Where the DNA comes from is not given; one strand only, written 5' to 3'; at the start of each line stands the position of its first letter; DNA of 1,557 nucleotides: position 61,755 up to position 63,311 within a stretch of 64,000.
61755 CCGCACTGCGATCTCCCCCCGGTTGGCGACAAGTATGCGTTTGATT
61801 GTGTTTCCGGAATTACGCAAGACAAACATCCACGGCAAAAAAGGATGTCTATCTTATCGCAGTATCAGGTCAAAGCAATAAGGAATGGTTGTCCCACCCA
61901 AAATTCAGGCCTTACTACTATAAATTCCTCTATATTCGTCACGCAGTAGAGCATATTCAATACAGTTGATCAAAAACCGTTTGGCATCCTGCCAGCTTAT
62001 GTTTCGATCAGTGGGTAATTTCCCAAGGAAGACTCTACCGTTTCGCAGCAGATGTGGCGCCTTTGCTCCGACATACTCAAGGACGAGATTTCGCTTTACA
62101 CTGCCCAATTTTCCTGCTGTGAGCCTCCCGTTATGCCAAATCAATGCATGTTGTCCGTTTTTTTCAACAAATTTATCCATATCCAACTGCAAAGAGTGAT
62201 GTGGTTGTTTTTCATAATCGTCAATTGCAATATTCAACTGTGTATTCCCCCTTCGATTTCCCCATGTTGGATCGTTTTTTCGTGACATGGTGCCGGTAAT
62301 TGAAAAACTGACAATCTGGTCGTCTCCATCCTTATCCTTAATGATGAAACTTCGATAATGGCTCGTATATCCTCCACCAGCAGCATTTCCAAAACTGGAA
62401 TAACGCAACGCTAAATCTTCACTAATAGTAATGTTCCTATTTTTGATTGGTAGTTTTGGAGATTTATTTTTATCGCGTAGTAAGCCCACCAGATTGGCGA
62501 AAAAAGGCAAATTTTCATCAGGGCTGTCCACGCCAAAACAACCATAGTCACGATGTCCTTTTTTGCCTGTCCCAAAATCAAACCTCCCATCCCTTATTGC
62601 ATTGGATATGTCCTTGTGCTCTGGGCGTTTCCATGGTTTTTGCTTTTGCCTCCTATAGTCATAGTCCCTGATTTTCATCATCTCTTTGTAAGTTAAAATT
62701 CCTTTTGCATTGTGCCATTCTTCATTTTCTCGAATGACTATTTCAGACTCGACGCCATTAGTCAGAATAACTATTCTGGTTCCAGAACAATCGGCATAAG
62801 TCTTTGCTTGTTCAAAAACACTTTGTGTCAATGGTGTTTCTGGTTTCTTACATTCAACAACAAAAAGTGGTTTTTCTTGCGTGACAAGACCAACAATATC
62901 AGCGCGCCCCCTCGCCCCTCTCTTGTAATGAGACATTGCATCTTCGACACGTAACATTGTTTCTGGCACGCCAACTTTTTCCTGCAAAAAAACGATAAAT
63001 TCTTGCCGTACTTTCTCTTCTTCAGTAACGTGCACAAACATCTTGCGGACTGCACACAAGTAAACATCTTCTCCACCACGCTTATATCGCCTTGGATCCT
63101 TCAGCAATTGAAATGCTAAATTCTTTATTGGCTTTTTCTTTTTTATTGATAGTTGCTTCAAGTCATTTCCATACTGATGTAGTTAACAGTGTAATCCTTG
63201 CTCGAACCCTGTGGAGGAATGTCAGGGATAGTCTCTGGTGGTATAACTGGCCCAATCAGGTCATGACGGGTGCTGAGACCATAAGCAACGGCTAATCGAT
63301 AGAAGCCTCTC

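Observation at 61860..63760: AT-rich ~1.9 kb islet with a translationally coupled two-gene module (unknown 193-aa protein + HsdR-N-like PD-(D/E)xK nuclease-domain protein) inserted just upstream of pyruvate carboxylase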

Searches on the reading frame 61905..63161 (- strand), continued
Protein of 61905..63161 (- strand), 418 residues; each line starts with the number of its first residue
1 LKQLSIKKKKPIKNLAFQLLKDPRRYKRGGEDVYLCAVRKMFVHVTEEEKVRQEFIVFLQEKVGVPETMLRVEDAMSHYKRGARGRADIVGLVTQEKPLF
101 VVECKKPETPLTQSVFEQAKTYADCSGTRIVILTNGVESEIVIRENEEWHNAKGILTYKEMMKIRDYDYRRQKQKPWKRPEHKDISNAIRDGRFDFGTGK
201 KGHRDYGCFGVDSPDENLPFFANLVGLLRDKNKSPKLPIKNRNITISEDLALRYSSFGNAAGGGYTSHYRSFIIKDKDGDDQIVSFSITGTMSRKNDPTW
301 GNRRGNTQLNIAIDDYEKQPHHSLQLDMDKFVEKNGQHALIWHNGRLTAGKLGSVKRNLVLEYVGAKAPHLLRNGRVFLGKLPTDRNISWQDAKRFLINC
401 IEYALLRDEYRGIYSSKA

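Call 59: find_encoding_contigs(protein=P0031, flank=7000, max_places=2)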
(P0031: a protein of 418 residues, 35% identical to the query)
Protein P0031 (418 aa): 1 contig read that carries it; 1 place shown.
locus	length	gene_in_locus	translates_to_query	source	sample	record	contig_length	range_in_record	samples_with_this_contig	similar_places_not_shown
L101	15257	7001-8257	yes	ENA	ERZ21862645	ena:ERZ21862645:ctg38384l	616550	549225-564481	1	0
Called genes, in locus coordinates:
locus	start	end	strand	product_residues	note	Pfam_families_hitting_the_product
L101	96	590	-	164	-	PF01925:TauE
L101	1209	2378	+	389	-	PF05958:tRNA_U5-meth_tr, PF05175:MTS, PF13847:Methyltransf_31, PF13649:Methyltransf_25 (weak)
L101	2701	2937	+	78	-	-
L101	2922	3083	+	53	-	-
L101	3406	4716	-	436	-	PF13701:DDE_Tnp_1_4, PF01609:DDE_Tnp_1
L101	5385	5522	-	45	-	-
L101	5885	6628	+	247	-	PF20441:TerL_nuclease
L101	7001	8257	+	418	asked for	PF13588:HSDR_N_2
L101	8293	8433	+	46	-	-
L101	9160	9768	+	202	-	PF00665:rve (weak)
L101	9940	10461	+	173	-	PF22483:Mu-transpos_C_2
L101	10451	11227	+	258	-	PF01695:IstB_IS21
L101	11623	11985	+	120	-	PF03965:Penicillinase_R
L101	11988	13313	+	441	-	PF05569:Peptidase_M56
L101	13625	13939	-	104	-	PF13701:DDE_Tnp_1_4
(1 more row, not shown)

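Call 60: find_encoding_contigs(protein=P0056, flank=7000, max_places=3)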
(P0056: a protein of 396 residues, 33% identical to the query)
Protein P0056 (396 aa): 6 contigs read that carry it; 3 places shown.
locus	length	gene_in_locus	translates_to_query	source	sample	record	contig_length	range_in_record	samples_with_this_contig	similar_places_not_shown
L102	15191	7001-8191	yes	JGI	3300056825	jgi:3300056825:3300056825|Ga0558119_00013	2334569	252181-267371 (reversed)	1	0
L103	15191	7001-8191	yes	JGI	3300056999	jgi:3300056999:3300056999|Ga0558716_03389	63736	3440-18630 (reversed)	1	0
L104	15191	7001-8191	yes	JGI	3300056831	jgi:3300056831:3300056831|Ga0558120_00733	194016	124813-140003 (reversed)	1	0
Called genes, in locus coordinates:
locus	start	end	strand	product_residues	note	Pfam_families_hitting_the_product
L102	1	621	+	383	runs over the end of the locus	PF13428:TPR_14 (faint), PF13431:TPR_17 (faint), PF13432:TPR_16 (faint), PF13174:TPR_6 (faint), PF14559:TPR_19 (faint), PF02259:FAT (weak)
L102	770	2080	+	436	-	PF13440:Polysacc_synt_3 (weak)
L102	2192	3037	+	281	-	-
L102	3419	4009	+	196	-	PF13102:Phage_int_SAM_5 (faint)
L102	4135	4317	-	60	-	PF13182:DUF4007 (weak)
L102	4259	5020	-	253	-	PF13182:DUF4007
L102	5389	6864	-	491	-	PF11074:DUF2779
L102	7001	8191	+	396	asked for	PF13588:HSDR_N_2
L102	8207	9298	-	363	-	PF00004:AAA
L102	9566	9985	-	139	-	-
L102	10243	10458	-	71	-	-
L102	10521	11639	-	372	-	-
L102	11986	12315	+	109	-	PF00665:rve (weak), PF13683:rve_3, PF13333:rve_2 (faint)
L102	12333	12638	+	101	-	PF01527:HTH_Tnp_1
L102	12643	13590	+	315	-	PF13276:HTH_21, PF24764:rva_4 (weak), PF00665:rve, PF13683:rve_3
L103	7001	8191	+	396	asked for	PF13588:HSDR_N_2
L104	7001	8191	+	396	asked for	PF13588:HSDR_N_2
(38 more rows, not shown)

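Call 61: find_encoding_contigs(protein=P0115, flank=7000, max_places=2)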
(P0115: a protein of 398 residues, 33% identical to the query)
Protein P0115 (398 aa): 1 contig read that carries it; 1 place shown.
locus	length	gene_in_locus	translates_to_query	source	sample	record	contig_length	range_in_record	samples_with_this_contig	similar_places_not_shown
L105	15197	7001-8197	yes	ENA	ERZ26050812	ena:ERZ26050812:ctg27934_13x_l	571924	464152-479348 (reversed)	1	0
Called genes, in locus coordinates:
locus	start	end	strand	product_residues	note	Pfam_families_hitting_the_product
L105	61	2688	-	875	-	PF00722:Glyco_hydro_16 (faint)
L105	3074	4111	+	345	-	PF03480:DctP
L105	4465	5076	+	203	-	PF04290:DctQ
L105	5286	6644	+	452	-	PF06808:DctM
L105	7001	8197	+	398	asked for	PF04313:HSDR_N (weak), PF13588:HSDR_N_2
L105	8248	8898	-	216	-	-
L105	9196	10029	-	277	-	PF05685:Uma2 (weak)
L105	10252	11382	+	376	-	PF04754:Transposase_31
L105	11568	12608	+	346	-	PF04754:Transposase_31 (weak)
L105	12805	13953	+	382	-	-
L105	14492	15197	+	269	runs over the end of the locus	-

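Call 72: find_encoding_contigs(protein=P0271, flank=3000, max_places=3)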
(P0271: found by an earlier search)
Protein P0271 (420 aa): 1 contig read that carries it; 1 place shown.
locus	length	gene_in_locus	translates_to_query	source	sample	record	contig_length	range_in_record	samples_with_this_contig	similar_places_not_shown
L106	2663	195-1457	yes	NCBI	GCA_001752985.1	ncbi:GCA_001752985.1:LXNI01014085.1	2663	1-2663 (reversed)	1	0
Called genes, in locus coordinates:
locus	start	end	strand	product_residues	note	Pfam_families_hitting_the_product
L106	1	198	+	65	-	?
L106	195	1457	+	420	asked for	PF13588:HSDR_N_2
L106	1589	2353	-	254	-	PF01936:NYN (weak)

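Call 75: search_protein_families(library=ncbifam, proteins=[L106:1589-2353:-], max_evalue=0.01)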
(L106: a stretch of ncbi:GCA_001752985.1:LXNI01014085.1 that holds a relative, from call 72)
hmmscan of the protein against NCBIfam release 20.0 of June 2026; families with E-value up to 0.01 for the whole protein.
L106:1589-2353:- (254 aa): 0 families

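Call 77: search_protein_families(library=pfam, proteins=[L106:1589-2353:-, L009:8955-9842:-], max_evalue=0.001)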
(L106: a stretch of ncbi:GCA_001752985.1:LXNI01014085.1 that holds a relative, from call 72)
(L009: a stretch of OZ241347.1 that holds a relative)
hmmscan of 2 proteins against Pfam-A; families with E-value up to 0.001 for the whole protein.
L106:1589-2353:- (254 aa): 1 family
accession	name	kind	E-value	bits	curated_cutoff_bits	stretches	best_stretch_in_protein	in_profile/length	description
PF01936.24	NYN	-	1.2e-06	29.6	24.2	1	156-228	72-143/145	NYN domain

L009:8955-9842:- (295 aa): 0 families

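Call 82: search_dna_similar(query=window:61905-63161:-, collection=plasmids, mode=protein, max_rows=25)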
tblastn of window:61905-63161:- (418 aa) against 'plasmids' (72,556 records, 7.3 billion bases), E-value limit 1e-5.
Records with a match: 3; places in all: 3; records where one place covers at least 80% of the query: 2.
Best place of each record, by identity: <60% 3.
By first word of the organism name: Bacillus 1; Hymenobacter 1; Phocaeicola 1.
By predicted mobility (MOB-suite, as given by PLSDB): non-mobilizable 2; mobilizable 1.
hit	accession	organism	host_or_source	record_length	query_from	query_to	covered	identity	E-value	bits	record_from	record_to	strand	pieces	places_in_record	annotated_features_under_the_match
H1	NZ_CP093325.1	Bacillus sp. N5-665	whole organism,peat soil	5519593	23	416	94%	38.1%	2e-75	263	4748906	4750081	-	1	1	none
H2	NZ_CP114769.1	Hymenobacter canadensis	whole organism,lake water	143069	25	417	94%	36.5%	2e-64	230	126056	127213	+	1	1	type I restriction enzyme HsdR N-terminal domain-containing protein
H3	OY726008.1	Phocaeicola massiliensis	-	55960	27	137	27%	32.4%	5e-7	60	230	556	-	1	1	record has no annotation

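Call 83: search_dna_similar(query=window:61905-63161:-, collection=phages, mode=protein, max_rows=25)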
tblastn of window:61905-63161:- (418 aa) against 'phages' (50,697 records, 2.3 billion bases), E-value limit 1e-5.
No match.

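Call 84: get_annotated_region(hit=H2, flank=7000)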
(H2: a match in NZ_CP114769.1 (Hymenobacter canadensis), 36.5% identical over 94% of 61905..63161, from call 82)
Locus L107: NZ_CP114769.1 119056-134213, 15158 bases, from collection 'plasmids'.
description: Hymenobacter canadensis strain PAMC 29467 plasmid unnamed2, complete sequence
organism: Hymenobacter canadensis (NCBI taxid 2999067)
taxonomy: Bacteria; Bacteroidota; Cytophagia; Cytophagales; Hymenobacteraceae; Hymenobacter; Hymenobacter canadensis
host: -; source: whole organism,lake water; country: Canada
typing (MOB-suite, as given by PLSDB): mobilizable; relaxase MOBB
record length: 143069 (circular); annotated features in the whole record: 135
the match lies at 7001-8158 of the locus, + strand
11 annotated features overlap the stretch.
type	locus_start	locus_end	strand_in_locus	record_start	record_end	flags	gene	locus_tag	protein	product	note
CDS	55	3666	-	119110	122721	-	-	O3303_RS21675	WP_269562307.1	hypothetical protein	-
CDS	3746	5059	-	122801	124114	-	-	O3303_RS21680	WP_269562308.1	DNA/RNA non-specific endonuclease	-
CDS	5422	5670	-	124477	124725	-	-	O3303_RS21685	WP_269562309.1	hypothetical protein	-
CDS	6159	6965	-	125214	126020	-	-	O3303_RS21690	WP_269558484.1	IS5 family transposase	-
CDS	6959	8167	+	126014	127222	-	-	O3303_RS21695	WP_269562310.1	type I restriction enzyme HsdR N-terminal domain-containing protein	-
CDS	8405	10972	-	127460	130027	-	-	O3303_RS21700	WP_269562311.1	toprim domain-containing protein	-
CDS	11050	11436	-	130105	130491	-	-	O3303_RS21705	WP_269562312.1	hypothetical protein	-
CDS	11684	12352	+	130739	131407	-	-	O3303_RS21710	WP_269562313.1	hypothetical protein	-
CDS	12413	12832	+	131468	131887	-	-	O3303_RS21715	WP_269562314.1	hypothetical protein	-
CDS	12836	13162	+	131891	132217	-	-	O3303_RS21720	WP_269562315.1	hypothetical protein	-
CDS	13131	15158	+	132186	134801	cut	-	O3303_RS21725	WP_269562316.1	type IV secretion system protein VirB4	-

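Call 85: get_annotated_region(hit=H1, flank=7000)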
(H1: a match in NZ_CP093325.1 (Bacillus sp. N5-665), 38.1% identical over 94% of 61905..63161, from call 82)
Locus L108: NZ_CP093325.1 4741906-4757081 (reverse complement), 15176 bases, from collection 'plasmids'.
description: Bacillus sp. N5-665 strain N5/665 plasmid p1, complete sequence
organism: Bacillus sp. N5-665 (NCBI taxid 2925318)
taxonomy: Bacteria; Bacillota; Bacilli; Bacillales; Bacillaceae; Bacillus; Bacillus sp. N5-665
host: -; source: whole organism,peat soil; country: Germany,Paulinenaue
typing (MOB-suite, as given by PLSDB): non-mobilizable
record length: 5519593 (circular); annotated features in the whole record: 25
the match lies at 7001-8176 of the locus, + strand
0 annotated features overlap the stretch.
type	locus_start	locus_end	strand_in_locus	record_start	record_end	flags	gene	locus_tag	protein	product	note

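Call 102: search_protein_families(library=padloc, proteins=[L001:7632-9944:+, L018:5179-5946:+], max_evalue=0.00001)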
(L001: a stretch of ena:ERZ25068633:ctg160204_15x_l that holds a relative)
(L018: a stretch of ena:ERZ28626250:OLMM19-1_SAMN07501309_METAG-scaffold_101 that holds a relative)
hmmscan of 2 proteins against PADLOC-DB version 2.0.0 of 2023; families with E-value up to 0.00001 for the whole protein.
L001:7632-9944:+ (770 aa): 15 families
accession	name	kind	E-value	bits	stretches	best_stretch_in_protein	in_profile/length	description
PDLC03859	LmuB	-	1.4e-23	82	2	126-581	164-596/611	-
PDLC03865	LmuB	-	3.5e-18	63.2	2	320-573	694-975/1007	-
PDLC04135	mad3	-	9.2e-14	49.7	2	4-90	1-84/374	mads_3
PDLC04895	PDC-S06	-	6.2e-13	46.1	1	306-607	350-664/784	-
PDLC02979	AriA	-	2.1e-12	45.5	1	5-448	3-282/373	-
PDLC02739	PbeC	-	8.1e-09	32.7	1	5-48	3-48/644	PbeC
PDLC02756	PbeC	-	2.6e-07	28.1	0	13-49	14-52/643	PbeC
PDLC00271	PtuA1|PtuA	-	3.2e-07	28.3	1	4-57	2-52/421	AAA ATPase domain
PDLC02668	DndD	-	6.1e-07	26.8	0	17-49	17-51/659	DndD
PDLC02913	ATPase_I-A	-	7.2e-07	26.7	1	5-101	54-147/508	-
PDLC04140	mad8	-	2.2e-06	25.4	0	18-163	18-148/314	mads_8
PDLC00284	PtuA1|PtuA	-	4.9e-06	23.6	1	4-50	61-105/545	AAA ATPase domain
PDLC02740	PbeC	-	5.8e-06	23.4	1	17-49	17-49/648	PbeC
PDLC02980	AriA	-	6.3e-06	24.4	0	31-51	2-22/304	-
PDLC04886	PDC-S06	-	7.6e-06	23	0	6-50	3-47/727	-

L018:5179-5946:+ (255 aa): 0 families

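Call 106: find_related_loci(query=P0054, collection=viral_contigs, flank=6000)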
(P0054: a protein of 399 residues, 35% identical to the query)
Query P0054 (399 aa) in viral_contigs; peptide patterns used: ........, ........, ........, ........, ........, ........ (x = any residue, [..] = any of these).
21 stretches matched a pattern, but none encodes a relative of the query by tblastn (E <= 1e-3).

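Call 107: find_related_loci(query=window:61905-63161:-, collection=viral_contigs, flank=6000)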
Query window:61905-63161:- (418 aa) in viral_contigs; peptide patterns used: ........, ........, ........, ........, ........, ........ (x = any residue, [..] = any of these).
17 stretches matched a pattern, but none encodes a relative of the query by tblastn (E <= 1e-3).

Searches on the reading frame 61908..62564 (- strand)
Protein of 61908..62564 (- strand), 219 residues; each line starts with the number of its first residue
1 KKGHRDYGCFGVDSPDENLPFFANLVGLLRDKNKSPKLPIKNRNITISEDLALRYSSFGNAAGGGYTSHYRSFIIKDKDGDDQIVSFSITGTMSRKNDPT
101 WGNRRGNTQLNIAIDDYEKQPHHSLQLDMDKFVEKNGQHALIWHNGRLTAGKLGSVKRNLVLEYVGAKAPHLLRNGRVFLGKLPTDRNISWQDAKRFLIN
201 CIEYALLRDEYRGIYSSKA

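Call 89: find_homologous_proteins(query=window:61908-62564:-, max_evalue=0.01)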
Query window:61908-62564:- (219 aa): 3 proteins with E <= 0.01 among 267 candidates.
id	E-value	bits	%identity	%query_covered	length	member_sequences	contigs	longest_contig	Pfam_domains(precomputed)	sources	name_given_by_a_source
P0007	1.1e-113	397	80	98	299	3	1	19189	-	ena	-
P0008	4.8e-60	221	73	63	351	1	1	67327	PF13588.13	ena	-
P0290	3.7e-39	153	72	46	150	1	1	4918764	-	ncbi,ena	-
